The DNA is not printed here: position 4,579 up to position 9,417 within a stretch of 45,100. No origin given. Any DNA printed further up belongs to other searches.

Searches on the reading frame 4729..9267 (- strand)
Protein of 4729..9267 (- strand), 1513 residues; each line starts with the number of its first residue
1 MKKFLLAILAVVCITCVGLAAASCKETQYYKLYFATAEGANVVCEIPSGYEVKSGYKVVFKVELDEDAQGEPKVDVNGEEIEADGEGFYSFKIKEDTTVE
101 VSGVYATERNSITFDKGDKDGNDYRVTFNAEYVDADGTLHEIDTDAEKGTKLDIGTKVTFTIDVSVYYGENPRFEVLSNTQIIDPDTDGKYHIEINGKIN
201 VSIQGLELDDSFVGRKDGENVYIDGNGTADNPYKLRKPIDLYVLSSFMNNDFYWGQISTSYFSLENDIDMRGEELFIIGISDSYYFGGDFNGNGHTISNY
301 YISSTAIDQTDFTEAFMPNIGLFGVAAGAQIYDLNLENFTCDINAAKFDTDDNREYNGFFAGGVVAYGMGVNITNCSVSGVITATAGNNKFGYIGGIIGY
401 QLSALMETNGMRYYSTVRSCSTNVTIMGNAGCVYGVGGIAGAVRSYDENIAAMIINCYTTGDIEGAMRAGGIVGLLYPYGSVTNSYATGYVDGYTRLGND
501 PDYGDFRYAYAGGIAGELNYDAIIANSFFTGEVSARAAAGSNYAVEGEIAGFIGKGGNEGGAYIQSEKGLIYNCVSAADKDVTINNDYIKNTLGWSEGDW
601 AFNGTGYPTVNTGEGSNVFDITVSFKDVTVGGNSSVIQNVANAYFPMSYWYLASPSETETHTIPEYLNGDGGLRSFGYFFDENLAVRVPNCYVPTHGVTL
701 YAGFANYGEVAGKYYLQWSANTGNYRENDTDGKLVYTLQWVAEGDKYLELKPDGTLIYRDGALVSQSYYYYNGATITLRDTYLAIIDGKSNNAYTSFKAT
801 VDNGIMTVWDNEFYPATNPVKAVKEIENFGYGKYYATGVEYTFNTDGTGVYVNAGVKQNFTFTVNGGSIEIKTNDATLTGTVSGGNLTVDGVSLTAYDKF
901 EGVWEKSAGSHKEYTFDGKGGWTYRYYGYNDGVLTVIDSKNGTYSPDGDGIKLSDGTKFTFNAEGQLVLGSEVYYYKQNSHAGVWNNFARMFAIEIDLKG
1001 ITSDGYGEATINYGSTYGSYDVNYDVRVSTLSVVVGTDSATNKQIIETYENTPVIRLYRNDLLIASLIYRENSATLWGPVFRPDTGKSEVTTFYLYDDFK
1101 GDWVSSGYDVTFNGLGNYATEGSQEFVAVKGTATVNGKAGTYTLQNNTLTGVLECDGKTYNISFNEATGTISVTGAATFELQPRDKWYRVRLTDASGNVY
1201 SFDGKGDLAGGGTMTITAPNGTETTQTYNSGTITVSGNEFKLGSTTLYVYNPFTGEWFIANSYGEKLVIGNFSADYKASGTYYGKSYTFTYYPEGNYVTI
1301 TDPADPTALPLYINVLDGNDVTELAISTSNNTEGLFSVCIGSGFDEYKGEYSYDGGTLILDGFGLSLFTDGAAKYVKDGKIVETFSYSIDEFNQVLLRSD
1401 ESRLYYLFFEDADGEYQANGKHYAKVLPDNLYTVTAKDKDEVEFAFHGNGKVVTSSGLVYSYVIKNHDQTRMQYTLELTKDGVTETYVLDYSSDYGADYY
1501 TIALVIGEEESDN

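Call 95: search_protein_families(library=pfam, proteins=[window:4729-9267:-], max_evalue=0.001)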
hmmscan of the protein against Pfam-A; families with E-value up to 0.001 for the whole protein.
window:4729-9267:- (1513 aa): 2 families
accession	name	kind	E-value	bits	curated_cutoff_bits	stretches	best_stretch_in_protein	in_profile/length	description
PF07581.17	Glug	-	3e-08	34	20.5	0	465-489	1-25/28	The GLUG motif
PF18692.7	DUF5640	-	3e-06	27.4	28.5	1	835-896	11-77/85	Family of unknown function (DUF5640)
